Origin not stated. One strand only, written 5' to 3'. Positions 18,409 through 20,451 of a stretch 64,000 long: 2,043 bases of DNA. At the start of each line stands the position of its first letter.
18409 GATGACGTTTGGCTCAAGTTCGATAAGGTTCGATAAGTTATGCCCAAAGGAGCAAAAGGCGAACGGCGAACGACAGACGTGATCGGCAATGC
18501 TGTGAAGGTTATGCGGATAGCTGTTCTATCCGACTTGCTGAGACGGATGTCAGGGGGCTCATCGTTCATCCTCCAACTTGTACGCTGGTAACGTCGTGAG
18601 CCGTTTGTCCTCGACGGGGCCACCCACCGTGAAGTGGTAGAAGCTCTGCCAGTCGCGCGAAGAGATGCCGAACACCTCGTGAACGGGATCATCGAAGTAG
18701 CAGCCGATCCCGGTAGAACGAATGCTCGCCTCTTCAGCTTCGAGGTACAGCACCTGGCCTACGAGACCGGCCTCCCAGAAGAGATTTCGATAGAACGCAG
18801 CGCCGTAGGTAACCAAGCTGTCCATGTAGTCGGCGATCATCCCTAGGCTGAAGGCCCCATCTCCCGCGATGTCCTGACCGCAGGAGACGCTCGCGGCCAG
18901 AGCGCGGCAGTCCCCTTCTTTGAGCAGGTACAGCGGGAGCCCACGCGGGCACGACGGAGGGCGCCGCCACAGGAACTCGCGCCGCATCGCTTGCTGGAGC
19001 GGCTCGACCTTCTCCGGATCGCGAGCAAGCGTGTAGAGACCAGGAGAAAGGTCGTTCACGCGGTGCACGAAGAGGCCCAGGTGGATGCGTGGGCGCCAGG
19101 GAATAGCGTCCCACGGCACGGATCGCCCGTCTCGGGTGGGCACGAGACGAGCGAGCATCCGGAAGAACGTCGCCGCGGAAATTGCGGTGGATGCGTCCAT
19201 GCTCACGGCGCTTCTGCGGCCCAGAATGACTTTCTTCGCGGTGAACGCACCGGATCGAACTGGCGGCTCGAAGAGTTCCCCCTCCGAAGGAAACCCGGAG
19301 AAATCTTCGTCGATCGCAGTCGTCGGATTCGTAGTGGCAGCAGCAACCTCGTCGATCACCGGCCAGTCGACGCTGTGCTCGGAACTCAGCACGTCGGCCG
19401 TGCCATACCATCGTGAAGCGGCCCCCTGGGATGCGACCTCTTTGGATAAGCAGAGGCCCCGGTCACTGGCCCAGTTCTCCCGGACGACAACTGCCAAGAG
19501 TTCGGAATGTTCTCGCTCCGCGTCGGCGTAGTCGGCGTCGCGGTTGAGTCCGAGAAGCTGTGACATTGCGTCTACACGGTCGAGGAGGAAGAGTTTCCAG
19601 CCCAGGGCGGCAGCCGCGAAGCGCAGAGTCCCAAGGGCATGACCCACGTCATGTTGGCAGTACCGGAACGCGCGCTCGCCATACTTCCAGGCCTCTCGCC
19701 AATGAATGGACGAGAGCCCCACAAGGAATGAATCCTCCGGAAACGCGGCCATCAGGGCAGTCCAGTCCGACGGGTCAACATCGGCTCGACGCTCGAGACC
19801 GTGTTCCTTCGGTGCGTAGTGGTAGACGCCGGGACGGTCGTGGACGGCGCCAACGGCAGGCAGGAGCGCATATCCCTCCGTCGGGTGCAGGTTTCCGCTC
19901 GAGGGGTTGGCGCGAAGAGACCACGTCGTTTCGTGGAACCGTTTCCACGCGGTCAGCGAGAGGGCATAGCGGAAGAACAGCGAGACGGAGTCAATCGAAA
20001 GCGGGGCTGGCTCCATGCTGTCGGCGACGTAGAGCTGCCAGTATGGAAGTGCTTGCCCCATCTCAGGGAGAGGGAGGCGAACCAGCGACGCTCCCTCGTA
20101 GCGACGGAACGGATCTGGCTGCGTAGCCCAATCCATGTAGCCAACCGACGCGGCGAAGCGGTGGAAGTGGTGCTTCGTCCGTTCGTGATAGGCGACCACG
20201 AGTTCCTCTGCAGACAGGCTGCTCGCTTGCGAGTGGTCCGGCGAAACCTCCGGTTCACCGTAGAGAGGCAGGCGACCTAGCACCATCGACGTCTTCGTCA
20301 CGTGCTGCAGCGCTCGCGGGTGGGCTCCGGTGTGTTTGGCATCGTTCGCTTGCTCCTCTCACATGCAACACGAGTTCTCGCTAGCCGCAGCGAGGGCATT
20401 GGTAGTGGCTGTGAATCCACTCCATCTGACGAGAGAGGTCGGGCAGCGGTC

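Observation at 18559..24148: Orphan Fe-S trafficking module (SufE, Mrp-DUF971, Nfu) wired to a tandem SagB-type nitroreductase and a Cys-rich MarR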

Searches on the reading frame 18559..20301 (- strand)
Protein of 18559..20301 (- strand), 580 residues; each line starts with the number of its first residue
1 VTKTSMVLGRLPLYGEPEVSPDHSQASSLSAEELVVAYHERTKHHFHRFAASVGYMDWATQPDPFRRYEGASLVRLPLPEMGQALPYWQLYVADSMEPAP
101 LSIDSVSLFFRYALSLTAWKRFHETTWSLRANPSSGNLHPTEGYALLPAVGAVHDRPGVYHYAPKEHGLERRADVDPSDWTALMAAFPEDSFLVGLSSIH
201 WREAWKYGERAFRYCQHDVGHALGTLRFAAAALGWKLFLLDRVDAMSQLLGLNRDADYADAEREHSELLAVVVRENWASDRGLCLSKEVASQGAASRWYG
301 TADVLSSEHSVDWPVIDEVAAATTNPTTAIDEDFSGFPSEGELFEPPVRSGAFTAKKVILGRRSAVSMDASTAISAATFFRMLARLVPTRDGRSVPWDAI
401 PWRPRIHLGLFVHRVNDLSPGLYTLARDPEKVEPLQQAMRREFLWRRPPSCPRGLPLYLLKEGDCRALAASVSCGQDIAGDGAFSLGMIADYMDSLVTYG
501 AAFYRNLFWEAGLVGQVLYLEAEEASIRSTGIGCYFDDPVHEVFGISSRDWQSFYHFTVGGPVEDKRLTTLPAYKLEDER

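Call 3: search_protein_families(library=pfam, proteins=[window:18559-20301:-], max_evalue=0.01)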
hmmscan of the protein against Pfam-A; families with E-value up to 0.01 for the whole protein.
window:18559-20301:- (580 aa): 1 family
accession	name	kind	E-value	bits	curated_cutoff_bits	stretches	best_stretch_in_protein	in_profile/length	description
PF00881.29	Nitroreductase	-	2e-09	38.3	23.5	1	472-560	80-166/167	Nitroreductase family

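Call 4: search_protein_families(library=ncbifam, proteins=[window:18559-20301:-], max_evalue=0.01)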
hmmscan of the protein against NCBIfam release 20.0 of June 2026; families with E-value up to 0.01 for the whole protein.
window:18559-20301:- (580 aa): 2 families
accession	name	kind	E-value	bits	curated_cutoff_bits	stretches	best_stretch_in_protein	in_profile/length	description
TIGR03605.1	antibiot_sagB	domain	2.3e-24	85.8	78.4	2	104-242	3-146/173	SagB family peptide dehydrogenase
TIGR04511.1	SagB_rel_DH_2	exception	1.3e-17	64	240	1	100-243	192-342/380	putative peptide maturation dehydrogenase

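Call 10: find_homologous_proteins(query=window:18559-20301:-, max_evalue=0.00001)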
Query window:18559-20301:- (580 aa): 8000 proteins with E <= 0.00001 among 8000 candidates; the best 120 are listed.
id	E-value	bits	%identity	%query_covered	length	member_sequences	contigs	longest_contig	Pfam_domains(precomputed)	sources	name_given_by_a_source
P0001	0.0e+0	1264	94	100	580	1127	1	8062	PF00881.30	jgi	jgi:SagB-type dehydrogenase family enzyme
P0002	0.0e+0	1205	91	98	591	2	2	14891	PF00881.30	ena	-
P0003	0.0e+0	1204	91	99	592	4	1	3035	PF00881.30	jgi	jgi:SagB-type dehydrogenase family enzyme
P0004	0.0e+0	1185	90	99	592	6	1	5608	PF00881.30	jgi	-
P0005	0.0e+0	1155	87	99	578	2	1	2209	PF00881.30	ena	-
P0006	0.0e+0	1154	86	99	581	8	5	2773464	PF00881.30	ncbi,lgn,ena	-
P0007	0.0e+0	1151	90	94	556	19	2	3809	PF00881.30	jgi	-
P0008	0.0e+0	1143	85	99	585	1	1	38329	PF00881.30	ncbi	-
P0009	0.0e+0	1134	86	99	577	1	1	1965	PF00881.30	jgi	jgi:SagB-type dehydrogenase family enzyme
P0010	0.0e+0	1124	85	98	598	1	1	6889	PF00881.30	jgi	-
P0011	0.0e+0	1124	87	95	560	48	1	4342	PF00881.30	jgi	jgi:SagB-type dehydrogenase family enzyme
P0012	0.0e+0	1123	86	97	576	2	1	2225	PF00881.30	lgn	-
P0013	0.0e+0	1112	86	96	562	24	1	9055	PF00881.30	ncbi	-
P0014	0.0e+0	1110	84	99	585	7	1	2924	PF00881.30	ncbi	-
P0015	0.0e+0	1105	84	99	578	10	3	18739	PF00881.30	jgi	-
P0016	0.0e+0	1102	84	98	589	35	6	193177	PF00881.30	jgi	-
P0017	0.0e+0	1097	83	99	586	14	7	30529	PF00881.30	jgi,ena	-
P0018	0.0e+0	1096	85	95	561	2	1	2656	PF00881.30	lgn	-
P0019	0.0e+0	1095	85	95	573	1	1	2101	PF00881.30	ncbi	-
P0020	0.0e+0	1090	83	96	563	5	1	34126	PF00881.30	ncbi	-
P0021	0.0e+0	1090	85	94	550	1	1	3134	PF00881.30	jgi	-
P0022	0.0e+0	1086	81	99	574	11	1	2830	PF00881.30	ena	-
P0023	0.0e+0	1082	81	98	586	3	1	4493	PF00881.30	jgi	-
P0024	0.0e+0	1080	83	97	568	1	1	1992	PF00881.30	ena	-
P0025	0.0e+0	1076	84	96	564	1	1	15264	PF00881.30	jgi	-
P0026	0.0e+0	1074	82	99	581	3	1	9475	PF00881.30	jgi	jgi:SagB-type dehydrogenase family enzyme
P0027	0.0e+0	1073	84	95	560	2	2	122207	PF00881.30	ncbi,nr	ncbi:MAG: SagB/ThcOx family dehydrogenase [Proteobacteria bacterium]|nr:SagB/ThcOx family dehydrogen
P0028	0.0e+0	1070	82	99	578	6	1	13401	PF00881.30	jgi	jgi:SagB-type dehydrogenase family enzyme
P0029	0.0e+0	1068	81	99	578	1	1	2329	PF00881.30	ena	-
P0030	0.0e+0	1067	82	99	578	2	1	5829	PF00881.30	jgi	-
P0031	0.0e+0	1067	81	98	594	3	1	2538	PF00881.30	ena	-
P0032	0.0e+0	1063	82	96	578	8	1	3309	PF00881.30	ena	-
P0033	0.0e+0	1062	81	98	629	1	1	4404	PF00881.30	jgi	jgi:SagB-type dehydrogenase family enzyme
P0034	0.0e+0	1060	83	94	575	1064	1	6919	PF00881.30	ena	-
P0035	0.0e+0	1060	80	99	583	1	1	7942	PF00881.30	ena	-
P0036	0.0e+0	1056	80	98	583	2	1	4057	PF00881.30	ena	-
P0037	0.0e+0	1055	83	95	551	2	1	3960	PF00881.30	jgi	-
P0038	0.0e+0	1054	83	93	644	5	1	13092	PF00881.30,PF01722.24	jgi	-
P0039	0.0e+0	1054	83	96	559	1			PF00881.30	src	-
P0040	0.0e+0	1053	81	96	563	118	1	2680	PF00881.30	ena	-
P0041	0.0e+0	1051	80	98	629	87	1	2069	PF00881.30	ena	-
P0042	0.0e+0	1051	82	95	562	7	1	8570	PF00881.30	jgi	jgi:SagB-type dehydrogenase family enzyme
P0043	0.0e+0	1051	81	96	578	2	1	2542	PF00881.30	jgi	jgi:SagB-type dehydrogenase family enzyme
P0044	0.0e+0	1049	78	100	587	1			PF00881.30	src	-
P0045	0.0e+0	1049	81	95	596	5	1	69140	PF00881.30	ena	-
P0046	0.0e+0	1046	81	95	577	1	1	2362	PF00881.30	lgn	-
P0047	0.0e+0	1045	79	98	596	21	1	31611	PF00881.30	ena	-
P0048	0.0e+0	1045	81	94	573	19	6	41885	PF00881.30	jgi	jgi:SagB-type dehydrogenase family enzyme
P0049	0.0e+0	1044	78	100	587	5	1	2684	PF00881.30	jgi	jgi:SagB-type dehydrogenase family enzyme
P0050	0.0e+0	1044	81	94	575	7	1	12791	PF00881.30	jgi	jgi:SagB-type dehydrogenase family enzyme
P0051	0.0e+0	1044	80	99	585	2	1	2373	PF00881.30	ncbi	-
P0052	0.0e+0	1043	81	95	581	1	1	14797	PF00881.30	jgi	jgi:SagB-type dehydrogenase family enzyme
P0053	0.0e+0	1042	81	94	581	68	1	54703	PF00881.30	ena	-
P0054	0.0e+0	1042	83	94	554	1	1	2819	PF00881.30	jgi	jgi:SagB-type dehydrogenase family enzyme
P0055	0.0e+0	1041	79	97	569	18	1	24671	PF00881.30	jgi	-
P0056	0.0e+0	1040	79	99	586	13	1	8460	PF00881.30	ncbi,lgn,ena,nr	ncbi:MAG: SagB/ThcOx family dehydrogenase [Acidobacteria bacterium]|nr:SagB/ThcOx family dehydrogena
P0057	0.0e+0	1039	81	95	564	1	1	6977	PF00881.30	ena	-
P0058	0.0e+0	1039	81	95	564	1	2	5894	PF00881.30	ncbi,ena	-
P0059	0.0e+0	1038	79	93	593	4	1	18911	PF00881.30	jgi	-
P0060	0.0e+0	1038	81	95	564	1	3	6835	PF00881.30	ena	-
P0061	0.0e+0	1038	81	95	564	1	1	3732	PF00881.30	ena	-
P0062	0.0e+0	1037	80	95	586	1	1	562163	PF00881.30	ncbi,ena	-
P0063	0.0e+0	1036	78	97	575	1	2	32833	PF00881.30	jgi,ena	-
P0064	0.0e+0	1036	81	95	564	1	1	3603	PF00881.30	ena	-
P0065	0.0e+0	1036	82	94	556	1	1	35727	PF00881.30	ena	-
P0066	0.0e+0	1036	79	95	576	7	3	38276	PF00881.30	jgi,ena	-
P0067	0.0e+0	1035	79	95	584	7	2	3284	PF00881.30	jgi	jgi:SagB-type dehydrogenase family enzyme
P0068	0.0e+0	1035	81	95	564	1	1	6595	PF00881.30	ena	-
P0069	0.0e+0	1033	80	95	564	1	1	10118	PF00881.30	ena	-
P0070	0.0e+0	1029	80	94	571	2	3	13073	PF00881.30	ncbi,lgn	ncbi:MAG: SagB/ThcOx family dehydrogenase [Terracidiphilus sp.]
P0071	0.0e+0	1029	80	96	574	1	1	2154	PF00881.30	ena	-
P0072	0.0e+0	1029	78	99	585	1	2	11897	PF00881.30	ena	-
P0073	0.0e+0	1029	79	98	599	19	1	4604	PF00881.30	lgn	-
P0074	0.0e+0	1027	79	94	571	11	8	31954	PF00881.30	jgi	jgi:SagB-type dehydrogenase family enzyme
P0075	0.0e+0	1026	77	97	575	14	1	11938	PF00881.30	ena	-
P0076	0.0e+0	1026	87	88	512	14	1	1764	PF00881.30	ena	-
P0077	0.0e+0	1025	79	95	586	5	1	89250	PF00881.30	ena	-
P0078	0.0e+0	1024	77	99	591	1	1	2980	PF00881.30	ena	-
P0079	0.0e+0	1024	79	96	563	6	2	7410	PF00881.30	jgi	jgi:SagB-type dehydrogenase family enzyme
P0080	0.0e+0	1023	80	95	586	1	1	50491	PF00881.30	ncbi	-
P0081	0.0e+0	1023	77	97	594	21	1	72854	PF00881.30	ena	-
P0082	0.0e+0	1021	80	95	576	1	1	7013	PF00881.30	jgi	jgi:SagB-type dehydrogenase family enzyme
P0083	0.0e+0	1021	77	98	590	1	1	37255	PF00881.30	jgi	jgi:SagB-type dehydrogenase family enzyme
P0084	0.0e+0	1020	79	94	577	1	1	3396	PF00881.30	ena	-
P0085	0.0e+0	1020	78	98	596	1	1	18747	PF00881.30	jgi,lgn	-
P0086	0.0e+0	1018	77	97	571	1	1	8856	PF00881.30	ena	-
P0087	0.0e+0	1017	78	97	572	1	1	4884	PF00881.30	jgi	jgi:SagB-type dehydrogenase family enzyme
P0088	0.0e+0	1017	77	98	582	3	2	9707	PF00881.30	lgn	-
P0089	0.0e+0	1017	77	97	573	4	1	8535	PF00881.30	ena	-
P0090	0.0e+0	1016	78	94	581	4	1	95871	PF00881.30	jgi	jgi:SagB-type dehydrogenase family enzyme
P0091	0.0e+0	1015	79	96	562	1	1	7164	PF00881.30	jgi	jgi:SagB-type dehydrogenase family enzyme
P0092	0.0e+0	1012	77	96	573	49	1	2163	PF00881.30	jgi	jgi:SagB-type dehydrogenase family enzyme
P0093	0.0e+0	1011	78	96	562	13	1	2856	PF00881.30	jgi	jgi:SagB-type dehydrogenase family enzyme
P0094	0.0e+0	1011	78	95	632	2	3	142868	PF00881.30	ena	-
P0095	2.2e-298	1009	79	95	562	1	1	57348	PF00881.30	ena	-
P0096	2.3e-298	1009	75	97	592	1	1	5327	PF00881.30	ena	-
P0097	2.5e-298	1009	78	96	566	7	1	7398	PF00881.30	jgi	jgi:SagB-type dehydrogenase family enzyme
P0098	3.0e-298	1009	75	97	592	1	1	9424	PF00881.30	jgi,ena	-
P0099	3.4e-298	1008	75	97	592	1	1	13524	PF00881.30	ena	-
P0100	5.6e-298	1008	76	97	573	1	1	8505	PF00881.30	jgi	jgi:SagB-type dehydrogenase family enzyme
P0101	1.1e-297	1007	75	97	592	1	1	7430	PF00881.30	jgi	-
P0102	3.3e-297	1005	77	96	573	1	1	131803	PF00881.30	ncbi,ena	-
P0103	3.8e-297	1005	77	96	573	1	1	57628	PF00881.30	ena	-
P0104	4.8e-297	1005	78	96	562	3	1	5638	PF00881.30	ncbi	-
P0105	5.2e-297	1004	79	94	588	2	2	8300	PF00881.30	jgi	jgi:SagB-type dehydrogenase family enzyme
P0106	6.1e-297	1004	79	94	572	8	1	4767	PF00881.30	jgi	jgi:SagB-type dehydrogenase family enzyme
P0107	7.2e-297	1004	75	97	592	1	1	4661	PF00881.30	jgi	-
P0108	1.2e-296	1003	75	97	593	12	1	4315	PF00881.30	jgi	jgi:SagB-type dehydrogenase family enzyme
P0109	1.3e-296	1003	77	96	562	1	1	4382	PF00881.30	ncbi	ncbi:MAG: SagB/ThcOx family dehydrogenase [Terriglobia bacterium]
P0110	2.0e-296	1002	76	96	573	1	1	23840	PF00881.30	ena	-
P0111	3.1e-296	1002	75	97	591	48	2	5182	PF00881.30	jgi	jgi:SagB-type dehydrogenase family enzyme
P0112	3.8e-296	1002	77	99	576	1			PF00881.30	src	-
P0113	4.5e-296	1001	74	97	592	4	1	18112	PF00881.30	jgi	-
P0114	7.4e-296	1001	75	98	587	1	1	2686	PF00881.30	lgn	-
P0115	1.0e-295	1000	74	97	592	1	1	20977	PF00881.30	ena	-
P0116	1.1e-295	1000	78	95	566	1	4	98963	PF00881.30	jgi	jgi:SagB-type dehydrogenase family enzyme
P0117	1.1e-295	1000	77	96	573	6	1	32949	PF00881.30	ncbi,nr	ncbi:MAG TPA: SagB/ThcOx family dehydrogenase [Terracidiphilus sp.]|nr:SagB/ThcOx family dehydrogena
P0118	1.2e-295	1000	75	98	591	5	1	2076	PF00881.30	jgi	jgi:SagB-type dehydrogenase family enzyme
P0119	1.5e-295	1000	76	97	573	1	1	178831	PF00881.30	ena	-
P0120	2.3e-295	999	77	94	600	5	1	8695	PF00881.30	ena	-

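Call 12: find_encoding_contigs(protein=P0006, flank=10000, max_places=3)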
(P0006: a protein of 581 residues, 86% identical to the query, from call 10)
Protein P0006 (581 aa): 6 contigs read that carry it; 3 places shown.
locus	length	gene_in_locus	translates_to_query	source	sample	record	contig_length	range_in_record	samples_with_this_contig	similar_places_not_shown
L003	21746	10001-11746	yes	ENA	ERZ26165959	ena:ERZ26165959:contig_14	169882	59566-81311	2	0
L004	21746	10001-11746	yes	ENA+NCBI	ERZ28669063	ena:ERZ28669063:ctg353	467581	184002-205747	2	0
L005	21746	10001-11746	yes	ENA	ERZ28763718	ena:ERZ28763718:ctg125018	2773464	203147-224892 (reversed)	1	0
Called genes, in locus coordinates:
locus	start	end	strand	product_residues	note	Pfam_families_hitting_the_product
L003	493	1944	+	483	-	PF17899:Peptidase_M61_N, PF05299:Peptidase_M61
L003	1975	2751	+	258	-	PF01553:Acyltransferase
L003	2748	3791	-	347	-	PF04613:LpxD, PF24894:Hexapep_GlmU (faint), PF25084:LbH_EIF2B (weak), PF25087:GMPPB_C, PF00132:Hexapep (weak)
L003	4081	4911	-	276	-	PF00589:Phage_integrase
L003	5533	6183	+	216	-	PF01609:DDE_Tnp_1, PF13701:DDE_Tnp_1_4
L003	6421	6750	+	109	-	PF01329:Pterin_4a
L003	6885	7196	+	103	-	-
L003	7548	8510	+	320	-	PF06028:DUF915 (faint), PF06821:Ser_hydrolase (faint), PF08538:DUF1749, PF00561:Abhydrolase_1, PF12146:Hydrolase_4, PF12697:Abhydrolase_6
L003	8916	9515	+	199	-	PF04191:PEMT, PF04140:ICMT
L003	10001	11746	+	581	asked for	PF00881:Nitroreductase (faint)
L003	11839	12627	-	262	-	PF00665:rve, PF13683:rve_3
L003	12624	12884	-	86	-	PF01527:HTH_Tnp_1, PF13384:HTH_23 (weak), PF13518:HTH_28 (weak)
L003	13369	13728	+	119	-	PF00076:RRM_1, PF16842:RRM_occluded (weak)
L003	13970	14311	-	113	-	PF07238:PilZ (weak)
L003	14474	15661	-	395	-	PF13650:Asp_protease_2, PF13975:gag-asp_proteas, PF13650:Asp_protease_2 (weak), PF00595:PDZ (weak), PF13180:PDZ_2, PF17820:PDZ_6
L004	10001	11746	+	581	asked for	PF00881:Nitroreductase (faint)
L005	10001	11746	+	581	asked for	PF00881:Nitroreductase (faint)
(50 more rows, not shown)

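Call 13: find_encoding_contigs(protein=P0062, flank=10000, max_places=2)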
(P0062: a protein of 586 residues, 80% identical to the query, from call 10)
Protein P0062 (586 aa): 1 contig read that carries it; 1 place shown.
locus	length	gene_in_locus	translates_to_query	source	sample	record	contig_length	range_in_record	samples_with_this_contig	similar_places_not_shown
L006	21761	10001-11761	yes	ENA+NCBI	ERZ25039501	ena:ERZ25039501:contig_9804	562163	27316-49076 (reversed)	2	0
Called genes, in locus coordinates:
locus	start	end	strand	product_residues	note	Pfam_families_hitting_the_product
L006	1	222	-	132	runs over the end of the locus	-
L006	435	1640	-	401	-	PF02915:Rubrerythrin (weak), PF01988:VIT1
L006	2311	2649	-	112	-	-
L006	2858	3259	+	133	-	-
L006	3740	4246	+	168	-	PF13384:HTH_23, PF13518:HTH_28 (weak), PF13551:HTH_29 (weak), PF13565:HTH_32, PF13592:HTH_33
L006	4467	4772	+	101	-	PF13358:DDE_3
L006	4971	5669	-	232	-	-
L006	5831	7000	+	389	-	PF14294:DUF4372, PF01609:DDE_Tnp_1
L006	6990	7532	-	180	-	-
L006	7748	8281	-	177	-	-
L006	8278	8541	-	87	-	-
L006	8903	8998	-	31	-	-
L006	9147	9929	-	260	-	PF00535:Glycos_transf_2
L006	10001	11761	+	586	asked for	PF00881:Nitroreductase (weak)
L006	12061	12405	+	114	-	PF04266:ASCH (weak)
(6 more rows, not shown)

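Call 14: find_encoding_contigs(protein=P0117, flank=10000, max_places=2)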
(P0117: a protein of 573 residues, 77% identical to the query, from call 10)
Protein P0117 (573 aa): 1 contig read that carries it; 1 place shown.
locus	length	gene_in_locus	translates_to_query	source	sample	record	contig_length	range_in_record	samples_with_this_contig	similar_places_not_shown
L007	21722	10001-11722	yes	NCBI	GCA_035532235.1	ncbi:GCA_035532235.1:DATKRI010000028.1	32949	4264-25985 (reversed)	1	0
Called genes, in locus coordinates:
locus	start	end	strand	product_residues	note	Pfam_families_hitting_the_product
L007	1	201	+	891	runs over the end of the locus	PF00933:Glyco_hydro_3, PF01915:Glyco_hydro_3_C, PF07691:PA14 (weak), PF14310:Fn3-like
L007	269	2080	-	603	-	PF01120:Alpha_L_fucos, PF16757:Fucosidase_C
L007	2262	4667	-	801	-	PF13802:Gal_mutarotas_2, PF01055:Glyco_hydro_31_2nd, PF21365:Glyco_hydro_31_3rd, PF17137:DUF5110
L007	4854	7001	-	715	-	PF22848:ASD1_dom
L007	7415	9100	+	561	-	PF00135:COesterase, PF07859:Abhydrolase_3 (faint), PF20434:BD-FAE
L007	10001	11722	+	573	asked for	PF00881:Nitroreductase (weak)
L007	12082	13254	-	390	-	PF03773:ArsP_1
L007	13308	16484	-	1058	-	PF00873:ACR_tran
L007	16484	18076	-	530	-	PF25919:BSH_CusB, PF25973:BSH_CzcB, PF25869:3HB_CusB (faint), PF25944:Beta-barrel_RND, PF25954:Beta-barrel_RND_2, PF25967:RND-MFP_C (faint), PF25975:CzcB_C (weak), PF13115:YtkA, +1 more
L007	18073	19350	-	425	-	PF02321:OEP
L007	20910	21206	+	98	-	PF19570:DUF6088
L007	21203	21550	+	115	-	PF08843:AbiEii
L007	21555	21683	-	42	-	-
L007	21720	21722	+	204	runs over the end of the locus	PF18765:Polbeta (weak)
